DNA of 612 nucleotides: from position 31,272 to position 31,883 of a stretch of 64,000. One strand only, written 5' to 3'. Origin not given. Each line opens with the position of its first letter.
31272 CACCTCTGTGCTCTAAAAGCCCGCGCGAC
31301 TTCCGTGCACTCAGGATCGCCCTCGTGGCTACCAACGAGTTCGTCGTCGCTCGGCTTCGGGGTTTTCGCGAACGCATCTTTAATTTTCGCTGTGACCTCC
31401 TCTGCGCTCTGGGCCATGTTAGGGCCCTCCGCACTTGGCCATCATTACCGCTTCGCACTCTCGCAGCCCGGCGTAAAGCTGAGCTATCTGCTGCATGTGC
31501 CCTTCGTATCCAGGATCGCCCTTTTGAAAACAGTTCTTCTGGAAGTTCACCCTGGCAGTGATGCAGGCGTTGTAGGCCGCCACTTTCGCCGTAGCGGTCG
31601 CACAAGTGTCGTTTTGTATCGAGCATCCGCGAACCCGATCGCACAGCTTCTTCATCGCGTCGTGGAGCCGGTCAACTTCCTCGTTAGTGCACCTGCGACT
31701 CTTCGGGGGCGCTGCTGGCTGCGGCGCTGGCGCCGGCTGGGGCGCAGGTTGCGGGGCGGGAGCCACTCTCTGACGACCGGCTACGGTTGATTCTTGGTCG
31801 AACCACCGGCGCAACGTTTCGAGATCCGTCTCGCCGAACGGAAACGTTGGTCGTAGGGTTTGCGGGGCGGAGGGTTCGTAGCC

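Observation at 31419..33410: Effector 2: DUF4157 head, hydrophobic helix and an unassigned Cys-rich C-terminal domain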

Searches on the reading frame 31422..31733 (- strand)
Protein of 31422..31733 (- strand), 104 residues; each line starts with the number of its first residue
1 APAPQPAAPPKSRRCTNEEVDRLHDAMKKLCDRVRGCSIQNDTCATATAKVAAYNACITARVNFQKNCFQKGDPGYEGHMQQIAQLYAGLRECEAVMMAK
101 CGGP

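Call 7: find_homologous_proteins(query=window:31422-31733:-, max_evalue=0.001)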
Query window:31422-31733:- (104 aa): 1 proteins with E <= 0.001 among 3 candidates.
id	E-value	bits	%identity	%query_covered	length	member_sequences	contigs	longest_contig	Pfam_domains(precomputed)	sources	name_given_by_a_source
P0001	8.4e-45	169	77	88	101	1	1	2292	PF15523.11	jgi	jgi:hypothetical protein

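Call 20: search_solved_structures(query=window:31422-31733:-, max_evalue=10)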
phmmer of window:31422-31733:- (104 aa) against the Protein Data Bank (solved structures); distinct sequences matched with E-value up to 10: 4.
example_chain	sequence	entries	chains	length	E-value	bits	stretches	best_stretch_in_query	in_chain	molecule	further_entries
6gvs_A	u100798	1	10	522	0.11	15.9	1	20-83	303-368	Aldehyde dehydrogenase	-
7zgj_C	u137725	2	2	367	0.25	14.9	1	12-68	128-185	65 kDa invariant surface glycoprotein, putative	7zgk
28jw_O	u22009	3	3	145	0.92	13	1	41-86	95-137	Large ribosomal subunit protein uL18c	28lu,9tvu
6lxg_A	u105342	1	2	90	1.3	12.6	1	40-92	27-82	GTP pyrophosphokinase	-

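Call 23: find_encoding_contigs(protein=P0001, flank=5000)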
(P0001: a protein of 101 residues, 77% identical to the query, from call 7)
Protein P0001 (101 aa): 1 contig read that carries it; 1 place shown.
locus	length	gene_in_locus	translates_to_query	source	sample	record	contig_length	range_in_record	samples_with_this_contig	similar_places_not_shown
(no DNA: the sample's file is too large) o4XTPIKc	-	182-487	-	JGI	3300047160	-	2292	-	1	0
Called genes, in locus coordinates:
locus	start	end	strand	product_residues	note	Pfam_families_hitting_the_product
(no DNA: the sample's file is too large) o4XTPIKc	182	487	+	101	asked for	PF15523:Ntox16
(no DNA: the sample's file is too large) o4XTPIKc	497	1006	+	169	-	PF20461:DUF6714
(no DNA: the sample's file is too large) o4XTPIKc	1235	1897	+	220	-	PF19266:CIS_tube (weak)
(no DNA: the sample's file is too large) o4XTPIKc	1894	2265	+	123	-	-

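Call 34: search_protein_representatives(protein=window:31422-31697:-)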
Query: 92 residues. Proteins with E-value up to 0.001 (for the whole library): 96; up to 1e-10: 52; up to 1e-30: 2. The best 96 are listed.
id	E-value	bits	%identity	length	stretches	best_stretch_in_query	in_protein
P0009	1.4e-42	159.7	83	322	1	1-89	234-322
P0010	4.5e-42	158.1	81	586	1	1-91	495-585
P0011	1.3e-29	118.2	65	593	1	1-89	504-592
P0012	1.8e-29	117.8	63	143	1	1-89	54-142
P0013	5.2e-28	113.1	61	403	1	1-89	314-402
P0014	2.1e-26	108.0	65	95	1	13-89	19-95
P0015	7.9e-25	102.9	56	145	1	1-89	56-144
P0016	1.8e-24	101.8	59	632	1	2-89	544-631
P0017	3.0e-24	101.1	57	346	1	1-89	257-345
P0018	1.1e-23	99.2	53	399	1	1-92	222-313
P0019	1.3e-23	99.0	57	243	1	1-91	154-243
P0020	2.7e-23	98.1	60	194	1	2-89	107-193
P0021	6.1e-23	96.9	74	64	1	28-89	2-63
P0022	6.5e-23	96.8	60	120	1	3-90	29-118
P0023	1.6e-22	95.6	58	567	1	1-89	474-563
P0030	6.7e-21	90.4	50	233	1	2-89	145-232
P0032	9.7e-21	89.9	54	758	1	2-90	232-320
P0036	2.4e-19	85.4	57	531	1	16-90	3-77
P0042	4.2e-18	81.4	45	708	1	2-90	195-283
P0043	7.2e-18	80.7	48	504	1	2-88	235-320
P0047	3.9e-17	78.3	48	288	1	1-91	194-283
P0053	1.1e-15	73.7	49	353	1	5-91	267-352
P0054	1.4e-15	73.4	48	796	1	5-89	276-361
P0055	3.4e-15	72.1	45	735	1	2-90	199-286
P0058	2.2e-13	66.3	47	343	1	8-91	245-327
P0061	1.6e-10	57.2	39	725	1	2-89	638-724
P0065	1.5e-08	50.9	47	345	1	2-89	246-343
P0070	2.8e-06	43.7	36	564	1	9-84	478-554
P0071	5.9e-06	42.6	37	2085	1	10-85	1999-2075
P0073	1.6e-05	41.2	40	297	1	27-91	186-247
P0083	1.0e-04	38.6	32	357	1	2-91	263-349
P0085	1.5e-04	38.1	44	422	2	3-26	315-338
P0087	1.5e-04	38.1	32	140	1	2-81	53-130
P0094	3.5e-04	36.9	36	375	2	37-88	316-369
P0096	3.9e-04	36.8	30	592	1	2-85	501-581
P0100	7.0e-04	36.0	43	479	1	3-90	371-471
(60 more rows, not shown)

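Call 41: find_homologous_proteins(query=A3, max_evalue=0.001)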
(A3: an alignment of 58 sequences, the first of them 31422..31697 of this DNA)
Query A3 (58 sequences) (92 aa, profile of the alignment): 7 proteins with E <= 0.001 among 157 candidates.
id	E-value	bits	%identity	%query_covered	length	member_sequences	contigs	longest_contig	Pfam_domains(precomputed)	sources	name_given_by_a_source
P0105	2.8e-32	128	74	96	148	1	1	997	PF15523.11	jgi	jgi:hypothetical protein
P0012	3.4e-32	128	63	97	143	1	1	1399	PF15523.11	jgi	jgi:hypothetical protein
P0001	5.0e-32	128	76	97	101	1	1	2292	PF15523.11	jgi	jgi:hypothetical protein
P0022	1.9e-27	113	61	98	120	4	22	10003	PF15523.11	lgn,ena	-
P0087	1.3e-14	72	31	93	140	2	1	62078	PF15523.11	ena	-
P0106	7.1e-14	70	28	80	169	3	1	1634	PF15523.11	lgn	-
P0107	3.1e-8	51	33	57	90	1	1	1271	PF15523.11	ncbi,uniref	ncbi:hypothetical protein [Psychrobacter sp. HII-4]|uniref:hypothetical protein n=1 Tax=Psychrobacte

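Call 44: find_related_loci(query=A4, collection=genome_contigs, flank=6000)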
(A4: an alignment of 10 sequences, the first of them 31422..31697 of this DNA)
Query A4 (92 aa) in genome_contigs; peptide patterns used: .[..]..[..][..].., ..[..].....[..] (x = any residue, [..] = any of these).
93 stretches matched a pattern; 3 encode a relative of the query (tblastn E <= 1e-3); 3 distinct loci.
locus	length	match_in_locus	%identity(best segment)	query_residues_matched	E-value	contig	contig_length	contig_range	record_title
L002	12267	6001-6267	83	1-89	1e-50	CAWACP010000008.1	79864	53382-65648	MAG: uncultured Acidobacteriota bacterium isolate MFD09286.bin.1.87 genome assembly, contig: contig_51344, whole genome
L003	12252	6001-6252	61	1-90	9e-30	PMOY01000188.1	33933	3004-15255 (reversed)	MAG: Solirubrobacterales bacterium isolate palsa_465 73.20110600_P3S.6_contig_1187, whole genome shotgun sequence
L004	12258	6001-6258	55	3-89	7e-27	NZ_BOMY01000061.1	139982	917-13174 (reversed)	Paractinoplanes tereljensis strain NBRC 105297 sequence61, whole genome shotgun sequence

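Call 46: find_encoding_contigs(protein=P0087, flank=6000, max_places=3)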
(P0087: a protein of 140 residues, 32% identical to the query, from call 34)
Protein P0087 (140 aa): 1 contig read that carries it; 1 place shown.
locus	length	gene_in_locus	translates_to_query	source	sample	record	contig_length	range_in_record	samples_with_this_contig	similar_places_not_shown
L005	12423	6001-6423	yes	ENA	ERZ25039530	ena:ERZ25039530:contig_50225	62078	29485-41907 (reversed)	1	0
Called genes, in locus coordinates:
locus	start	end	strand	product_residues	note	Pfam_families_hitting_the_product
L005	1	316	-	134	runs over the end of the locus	PF14464:Prok-JAB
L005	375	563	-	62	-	PF02416:TatA_B_E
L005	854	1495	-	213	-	PF13668:Ferritin_2, PF00210:Ferritin (weak)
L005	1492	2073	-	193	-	PF02915:Rubrerythrin (weak), PF13668:Ferritin_2, PF14530:DUF4439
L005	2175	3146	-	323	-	PF00291:PALP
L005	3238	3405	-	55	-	-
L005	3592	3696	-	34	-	-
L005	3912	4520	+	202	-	PF03062:MBOAT, PF13813:MBOAT_2 (faint)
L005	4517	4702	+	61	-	-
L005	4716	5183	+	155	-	-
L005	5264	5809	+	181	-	PF04311:DUF459, PF13472:Lipase_GDSL_2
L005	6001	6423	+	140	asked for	PF15523:Ntox16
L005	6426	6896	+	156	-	PF20461:DUF6714 (weak)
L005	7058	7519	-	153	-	-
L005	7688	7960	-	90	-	PF02597:ThiS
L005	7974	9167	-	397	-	PF00581:Rhodanese, PF00899:ThiF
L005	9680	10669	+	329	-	PF13581:HATPase_c_2 (faint), PF07730:HisKA_3, PF02518:HATPase_c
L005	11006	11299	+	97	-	PF00196:GerE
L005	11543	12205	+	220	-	PF02630:SCO1-SenC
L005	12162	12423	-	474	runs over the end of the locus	-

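Call 47: find_encoding_contigs(protein=P0022, flank=6000, max_places=4)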
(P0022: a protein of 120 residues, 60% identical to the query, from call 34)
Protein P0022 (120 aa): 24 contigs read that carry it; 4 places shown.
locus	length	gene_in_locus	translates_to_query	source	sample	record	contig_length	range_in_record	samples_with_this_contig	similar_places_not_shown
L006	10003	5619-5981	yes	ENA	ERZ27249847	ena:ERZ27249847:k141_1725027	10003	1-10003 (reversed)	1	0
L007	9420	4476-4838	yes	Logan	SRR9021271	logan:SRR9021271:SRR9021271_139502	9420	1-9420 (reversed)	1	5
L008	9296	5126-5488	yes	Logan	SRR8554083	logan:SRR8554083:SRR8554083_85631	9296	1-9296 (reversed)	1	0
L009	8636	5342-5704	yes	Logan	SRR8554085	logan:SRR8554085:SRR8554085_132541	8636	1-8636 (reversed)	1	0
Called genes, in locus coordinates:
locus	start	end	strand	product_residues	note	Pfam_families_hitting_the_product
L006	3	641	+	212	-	?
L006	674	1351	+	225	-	PF00484:Pro_CA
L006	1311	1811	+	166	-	-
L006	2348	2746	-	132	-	PF11969:DcpS_C, PF01230:HIT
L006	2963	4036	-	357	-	-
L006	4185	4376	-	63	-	-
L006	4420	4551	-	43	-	-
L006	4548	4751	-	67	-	PF08281:Sigma70_r4_2, PF04545:Sigma70_r4 (weak)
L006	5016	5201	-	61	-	-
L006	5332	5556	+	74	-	-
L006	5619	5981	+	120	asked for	PF15523:Ntox16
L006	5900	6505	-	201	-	-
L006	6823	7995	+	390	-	PF07478:Dala_Dala_lig_C (weak), PF13535:ATP-grasp_4, PF18603:LAL_C2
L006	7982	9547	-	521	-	PF01053:Cys_Met_Meta_PP, PF00155:Aminotran_1_2 (weak), PF01106:NifU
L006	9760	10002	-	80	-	?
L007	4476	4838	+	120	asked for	PF15523:Ntox16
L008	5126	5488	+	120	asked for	PF15523:Ntox16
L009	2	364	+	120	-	?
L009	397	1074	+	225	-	PF00484:Pro_CA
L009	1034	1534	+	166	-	-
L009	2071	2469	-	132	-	PF11969:DcpS_C, PF01230:HIT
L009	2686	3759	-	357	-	-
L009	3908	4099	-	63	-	-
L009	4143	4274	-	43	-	-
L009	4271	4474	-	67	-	PF08281:Sigma70_r4_2, PF04545:Sigma70_r4 (weak)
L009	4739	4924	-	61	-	-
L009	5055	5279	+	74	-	-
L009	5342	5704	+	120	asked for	PF15523:Ntox16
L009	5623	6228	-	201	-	-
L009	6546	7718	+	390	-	PF07478:Dala_Dala_lig_C (weak), PF13535:ATP-grasp_4, PF18603:LAL_C2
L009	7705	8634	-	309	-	?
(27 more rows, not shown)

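Call 53: search_protein_families(library=pfam, proteins=[P0071, P0061, P0070, P0032, P0042, P0054, P0055, P0036, P0096, P0100], max_evalue=0.01)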
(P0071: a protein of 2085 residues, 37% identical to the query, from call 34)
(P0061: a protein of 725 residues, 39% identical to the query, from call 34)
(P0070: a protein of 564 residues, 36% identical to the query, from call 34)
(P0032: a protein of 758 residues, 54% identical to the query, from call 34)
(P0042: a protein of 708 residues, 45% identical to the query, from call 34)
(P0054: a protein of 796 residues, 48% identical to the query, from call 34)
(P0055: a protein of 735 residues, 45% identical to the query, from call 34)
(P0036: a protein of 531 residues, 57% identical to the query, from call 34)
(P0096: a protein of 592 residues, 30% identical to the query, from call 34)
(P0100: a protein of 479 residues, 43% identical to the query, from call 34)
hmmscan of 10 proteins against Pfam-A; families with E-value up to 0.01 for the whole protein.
P0071 (2085 aa): 1 family
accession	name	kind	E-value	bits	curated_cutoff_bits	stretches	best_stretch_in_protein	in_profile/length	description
PF05593.20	RHS_repeat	-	2.2e-11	44.3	22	1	1516-1543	3-30/38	RHS Repeat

P0061 (725 aa): 1 family
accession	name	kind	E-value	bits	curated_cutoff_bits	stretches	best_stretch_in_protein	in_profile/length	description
PF05593.20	RHS_repeat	-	2.7e-08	34.5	22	0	132-146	19-33/38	RHS Repeat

P0070 (564 aa): 1 family
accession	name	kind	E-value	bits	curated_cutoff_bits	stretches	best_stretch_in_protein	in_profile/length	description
PF05593.20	RHS_repeat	-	7.6e-13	49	22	1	293-328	1-34/38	RHS Repeat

P0032 (758 aa): 2 families
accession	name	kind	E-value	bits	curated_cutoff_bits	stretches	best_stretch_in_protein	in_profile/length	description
PF13699.11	eCIS_core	-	4.6e-28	97.6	22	2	136-197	16-77/79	eCIS core domain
PF15523.11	Ntox16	-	1.2e-05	25.9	25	1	231-311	3-82/85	Novel toxin 16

P0042 (708 aa): 2 families
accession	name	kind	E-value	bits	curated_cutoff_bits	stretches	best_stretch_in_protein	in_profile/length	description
PF13699.11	eCIS_core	-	2.5e-30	104.9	22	1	100-176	2-78/79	eCIS core domain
PF15523.11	Ntox16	-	0.00012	22.6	25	1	196-258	5-69/85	Novel toxin 16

P0054 (796 aa): 2 families
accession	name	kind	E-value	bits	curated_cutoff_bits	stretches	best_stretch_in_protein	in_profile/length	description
PF13699.11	eCIS_core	-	1.9e-30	105.3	22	1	181-258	1-78/79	eCIS core domain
PF15523.11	Ntox16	-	1.9e-05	25.3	25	1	273-353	4-82/85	Novel toxin 16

P0055 (735 aa): 2 families
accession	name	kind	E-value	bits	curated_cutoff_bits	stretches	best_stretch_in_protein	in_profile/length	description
PF13699.11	eCIS_core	-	1.6e-32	111.9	22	1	114-190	2-78/79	eCIS core domain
PF15523.11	Ntox16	-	9.4e-06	26.2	25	1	200-277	5-82/85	Novel toxin 16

P0036 (531 aa): 1 family
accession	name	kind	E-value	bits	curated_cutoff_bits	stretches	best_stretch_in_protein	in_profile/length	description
PF15523.11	Ntox16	-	8.6e-07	29.5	25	1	12-68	29-82/85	Novel toxin 16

P0096 (592 aa): 2 families
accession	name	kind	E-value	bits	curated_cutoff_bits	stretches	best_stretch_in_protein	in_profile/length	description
PF15523.11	Ntox16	-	1.8e-13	51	25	1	499-578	2-83/85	Novel toxin 16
PF05593.20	RHS_repeat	-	0.00013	22.7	22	0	57-87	1-31/38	RHS Repeat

P0100 (479 aa): 1 family
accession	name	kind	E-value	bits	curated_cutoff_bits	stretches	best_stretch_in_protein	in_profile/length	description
PF15523.11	Ntox16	-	1.3e-06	29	25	1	415-462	35-82/85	Novel toxin 16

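Call 54: predict_structure(alignment_id=A3)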
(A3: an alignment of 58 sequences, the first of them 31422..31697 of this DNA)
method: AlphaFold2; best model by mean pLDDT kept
length: 92 residues; sequences in the alignment: 58
mean_pLDDT: 96.7   pTM: 0.86
mean pLDDT of the five models: 96.7, 96.8, 96.3, 96.2, 96.0
residues with pLDDT >= 90: 88; 70-90: 2; 50-70: 1; < 50: 1
segments of 3 or more residues with pLDDT < 50: none
pLDDT, mean of each block of 10 residues (from residue 1): 95 98 98 99 99 97 97 99 97 58
secondary structure, 60 per line:
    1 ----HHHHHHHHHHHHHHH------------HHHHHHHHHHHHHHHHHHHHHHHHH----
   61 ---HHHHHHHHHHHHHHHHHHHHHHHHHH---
elements in order: H5-19 H32-56 H64-89

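Call 57: fold_search(model_id=the predicted structure, library=pdb)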
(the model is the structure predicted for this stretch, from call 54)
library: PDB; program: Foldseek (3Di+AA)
matches with E <= 10: 324; with E <= 0.001: 0
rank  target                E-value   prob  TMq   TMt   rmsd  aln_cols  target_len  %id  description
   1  3eab_B                2.3e-01  0.84  0.41  0.42   4.9        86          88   12  Crystal structure of Spastin MIT in complex with ESCRT III (released 2008-11-11)
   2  3eab_E                2.6e-01  0.77  0.40  0.42   5.0        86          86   12  Crystal structure of Spastin MIT in complex with ESCRT III (released 2008-11-11)
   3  3eab_F                3.8e-01  0.75  0.41  0.43   4.8        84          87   12  Crystal structure of Spastin MIT in complex with ESCRT III (released 2008-11-11)
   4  3eab_D                4.7e-01  0.69  0.41  0.42   4.8        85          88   12  Crystal structure of Spastin MIT in complex with ESCRT III (released 2008-11-11)
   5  3eab_A                5.2e-01  0.60  0.40  0.41   5.1        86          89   12  Crystal structure of Spastin MIT in complex with ESCRT III (released 2008-11-11)
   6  5wd9                  7.7e-01  0.57  0.44  0.46   4.8        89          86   15  Crystal structure of Legionella pneumophila effector lpg2328 (released 2017-11-29)
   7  1qq3                  8.6e-01  0.23  0.36  0.33  10.1       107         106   15  THE SOLUTION STRUCTURE OF THE HEME BINDING VARIANT ARG98CYS OF OXIDIZED ESCHERICHIA COLI CYTOCHROME B562 (released 2000-05-24)
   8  4u7i_A                1.1e+00  0.51  0.46  0.45   5.1        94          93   14  Structure of the complex of Spartin MIT and IST1 MIM (released 2015-02-11)
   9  3fzf_B                1.1e+00  0.20  0.35  0.30  11.0        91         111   11  Crystal Structure of Hsc70/Bag1 in complex with ATP (released 2009-03-17)
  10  6dyf_A                1.1e+00  0.51  0.47  0.41   6.7        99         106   11  Cu(II)-bound structure of the engineered cyt cb562 variant, CH3Y (released 2019-04-24)
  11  2dl1_MODEL_1_A        1.1e+00  0.33  0.39  0.33   5.8        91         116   14  Solution structure of the MIT domain from human Spartin (released 2006-10-14)
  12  1wr6_A                1.2e+00  0.54  0.47  0.48   7.0        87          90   14  Crystal structure of GGA3 GAT domain in complex with ubiquitin (released 2005-06-28)
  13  3nvo_B                1.2e+00  0.47  0.49  0.21  12.6        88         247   19  The Soluble Domain Structure of the ZntB Zn2+ Efflux System (released 2011-03-23)
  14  8j7e_E                1.3e+00  0.60  0.50  0.45   6.0        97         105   12  Crystal structure of BRIL in complex with 1b3 Fab (released 2023-09-06)
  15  6ot4_A                1.3e+00  0.28  0.39  0.35   7.7       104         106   15  Bimetallic dodecameric cage design 2 (BMC2) from cytochrome cb562 (released 2020-01-29)
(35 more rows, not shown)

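Call 64: find_related_loci(query=A4, collection=metagenome_contigs, flank=5000)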
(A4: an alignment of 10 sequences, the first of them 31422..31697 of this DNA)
Query A4 (92 aa) in metagenome_contigs; peptide patterns used: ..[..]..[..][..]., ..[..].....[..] (x = any residue, [..] = any of these).
343 stretches matched a pattern; 14 encode a relative of the query (tblastn E <= 1e-3); 14 distinct loci.
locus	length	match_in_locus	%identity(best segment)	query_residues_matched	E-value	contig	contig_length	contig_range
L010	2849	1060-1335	100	1-92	2e-64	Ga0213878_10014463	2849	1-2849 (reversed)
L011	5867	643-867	77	15-89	1e-37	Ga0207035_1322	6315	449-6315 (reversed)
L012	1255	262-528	63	1-89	5e-37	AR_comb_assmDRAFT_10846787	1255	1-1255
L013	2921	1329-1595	63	1-89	8e-36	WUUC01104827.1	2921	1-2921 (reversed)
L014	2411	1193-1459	57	1-89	1e-30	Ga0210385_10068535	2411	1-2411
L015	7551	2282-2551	56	1-91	2e-30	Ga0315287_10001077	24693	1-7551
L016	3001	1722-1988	58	1-89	4e-30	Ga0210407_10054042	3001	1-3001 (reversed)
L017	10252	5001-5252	61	1-90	1e-29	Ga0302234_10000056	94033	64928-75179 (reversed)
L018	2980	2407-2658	61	1-90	1e-29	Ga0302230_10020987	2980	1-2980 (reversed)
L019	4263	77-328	61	1-90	2e-29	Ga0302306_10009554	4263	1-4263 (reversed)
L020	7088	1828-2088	55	3-89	1e-28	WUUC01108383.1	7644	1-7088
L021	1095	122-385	52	2-89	2e-27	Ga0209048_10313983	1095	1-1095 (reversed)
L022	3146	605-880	46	2-92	2e-23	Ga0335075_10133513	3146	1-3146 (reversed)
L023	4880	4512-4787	46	2-92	2e-23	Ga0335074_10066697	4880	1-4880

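Call 86: search_protein_families(library=pfam, proteins=[P0019, P0030, P0053, P0058, P0065, P0083, P0073, P0085, P0094, P0047], max_evalue=0.001)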
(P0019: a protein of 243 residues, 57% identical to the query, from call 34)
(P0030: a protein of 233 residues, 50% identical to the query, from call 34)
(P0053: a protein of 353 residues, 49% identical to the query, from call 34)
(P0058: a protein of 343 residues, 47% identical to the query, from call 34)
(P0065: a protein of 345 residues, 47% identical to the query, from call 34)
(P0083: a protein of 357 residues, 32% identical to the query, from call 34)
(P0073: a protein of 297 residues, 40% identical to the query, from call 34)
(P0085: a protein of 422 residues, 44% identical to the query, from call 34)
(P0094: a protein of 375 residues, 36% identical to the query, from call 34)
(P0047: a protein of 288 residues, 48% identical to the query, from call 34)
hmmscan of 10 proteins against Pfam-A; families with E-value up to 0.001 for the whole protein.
P0019 (243 aa): 1 family
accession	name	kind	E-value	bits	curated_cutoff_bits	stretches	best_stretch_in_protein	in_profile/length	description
PF15523.11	Ntox16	-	2e-09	38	25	1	155-235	4-84/85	Novel toxin 16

P0030 (233 aa): 1 family
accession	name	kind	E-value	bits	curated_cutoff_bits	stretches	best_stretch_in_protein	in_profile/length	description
PF15523.11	Ntox16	-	4.1e-09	37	25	1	145-224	4-82/85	Novel toxin 16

P0053 (353 aa): 2 families
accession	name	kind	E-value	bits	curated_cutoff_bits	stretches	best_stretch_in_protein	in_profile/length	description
PF15523.11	Ntox16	-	1.2e-05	25.9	25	1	263-343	3-83/85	Novel toxin 16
PF05593.20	RHS_repeat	-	2.4e-05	25.1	22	1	80-113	1-33/38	RHS Repeat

P0058 (343 aa): 1 family
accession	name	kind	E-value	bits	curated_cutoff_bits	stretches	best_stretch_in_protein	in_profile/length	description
PF15523.11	Ntox16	-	8.9e-07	29.5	25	1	244-317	9-82/85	Novel toxin 16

P0065 (345 aa): 1 family
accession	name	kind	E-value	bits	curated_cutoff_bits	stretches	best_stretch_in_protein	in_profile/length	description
PF15523.11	Ntox16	-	0.00044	20.9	25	1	246-300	4-61/85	Novel toxin 16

P0083 (357 aa): 1 family
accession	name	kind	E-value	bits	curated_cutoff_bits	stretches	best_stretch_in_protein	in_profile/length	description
PF15523.11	Ntox16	-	1.5e-12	48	25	1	262-340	3-83/85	Novel toxin 16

P0073 (297 aa): 2 families
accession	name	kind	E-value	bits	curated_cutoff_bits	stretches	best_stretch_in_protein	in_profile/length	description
PF15523.11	Ntox16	-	3e-18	66.3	25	1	158-238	3-83/85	Novel toxin 16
PF17642.6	TssD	-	1.7e-13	51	25.8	1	4-103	3-102/128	Hemolysin coregulated protein Hcp (TssD)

P0085 (422 aa): 1 family
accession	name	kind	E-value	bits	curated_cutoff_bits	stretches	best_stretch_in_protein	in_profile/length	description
PF15523.11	Ntox16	-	1.7e-05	25.4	25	0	368-414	38-83/85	Novel toxin 16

P0094 (375 aa): 0 families

P0047 (288 aa): 2 families
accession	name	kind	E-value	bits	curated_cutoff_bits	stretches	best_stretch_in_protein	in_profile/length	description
PF15523.11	Ntox16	-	8.6e-07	29.6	25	1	195-274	4-83/85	Novel toxin 16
PF13699.11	eCIS_core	-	0.00073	20.1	22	1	2-19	60-77/79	eCIS core domain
